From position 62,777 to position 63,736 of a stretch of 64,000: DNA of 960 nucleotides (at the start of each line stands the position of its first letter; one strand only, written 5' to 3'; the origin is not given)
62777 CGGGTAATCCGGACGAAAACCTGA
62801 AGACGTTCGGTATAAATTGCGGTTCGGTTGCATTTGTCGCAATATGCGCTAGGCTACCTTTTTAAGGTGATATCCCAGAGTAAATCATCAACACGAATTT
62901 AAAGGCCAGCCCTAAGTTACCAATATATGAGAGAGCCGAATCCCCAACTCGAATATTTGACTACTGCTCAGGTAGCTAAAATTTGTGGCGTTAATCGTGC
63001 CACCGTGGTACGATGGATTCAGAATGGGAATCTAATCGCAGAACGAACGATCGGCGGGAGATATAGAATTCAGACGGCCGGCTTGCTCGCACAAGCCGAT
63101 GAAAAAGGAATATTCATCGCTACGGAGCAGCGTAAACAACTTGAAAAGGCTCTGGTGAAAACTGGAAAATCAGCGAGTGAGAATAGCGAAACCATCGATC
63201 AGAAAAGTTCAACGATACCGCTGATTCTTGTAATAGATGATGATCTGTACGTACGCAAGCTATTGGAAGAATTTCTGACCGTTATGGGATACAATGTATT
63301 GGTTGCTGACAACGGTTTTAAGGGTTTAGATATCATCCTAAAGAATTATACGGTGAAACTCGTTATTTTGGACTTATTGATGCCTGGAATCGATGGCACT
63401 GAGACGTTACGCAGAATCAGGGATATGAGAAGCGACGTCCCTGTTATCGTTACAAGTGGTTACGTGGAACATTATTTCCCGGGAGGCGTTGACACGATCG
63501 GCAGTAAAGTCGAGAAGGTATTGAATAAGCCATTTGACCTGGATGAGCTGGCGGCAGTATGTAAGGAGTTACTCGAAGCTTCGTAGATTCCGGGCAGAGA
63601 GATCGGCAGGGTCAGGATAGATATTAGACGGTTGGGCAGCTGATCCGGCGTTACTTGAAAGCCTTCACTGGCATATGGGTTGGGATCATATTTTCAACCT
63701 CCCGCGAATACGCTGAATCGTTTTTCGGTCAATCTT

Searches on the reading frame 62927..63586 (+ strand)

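Call 30: search_protein_families(library=pfam, proteins=[window:62927-63586:+], max_evalue=0.1)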
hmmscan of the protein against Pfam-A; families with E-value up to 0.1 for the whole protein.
window:62927-63586:+ (219 aa): 10 families
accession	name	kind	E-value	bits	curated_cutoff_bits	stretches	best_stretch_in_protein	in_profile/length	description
PF00072.30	Response_reg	-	4.4e-21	75.6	30.2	1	100-211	1-109/111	Response regulator receiver domain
PF12728.13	HTH_17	-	1.3e-10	41.8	27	1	10-53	1-43/51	Helix-turn-helix domain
PF00376.29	MerR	-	2.4e-05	24.5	28.2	1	12-47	1-36/38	MerR family regulatory protein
PF13384.12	HTH_23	-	0.00025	21.2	24.6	1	11-32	18-39/50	Homeodomain-like domain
PF13411.12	MerR_1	-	0.0034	17.9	21.6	1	12-46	2-36/69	MerR HTH family regulatory protein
PF13022.12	HTH_Tnp_1_2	-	0.0069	16.9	27.9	1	7-39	23-55/122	Helix-turn-helix of insertion element transposase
PF13551.12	HTH_29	-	0.011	16.3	28.1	1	12-32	14-34/64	Winged helix-turn helix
PF13730.12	HTH_36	-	0.046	14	25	1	10-33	25-48/55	Helix-turn-helix domain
PF21531.3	Rv2175c_wHTH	-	0.081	13.4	27.1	0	6-43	11-48/57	DNA-binding protein Rv2175c, wHTH domain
PF00356.27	LacI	-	0.087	13.1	27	0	15-41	4-30/46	Bacterial regulatory proteins, lacI family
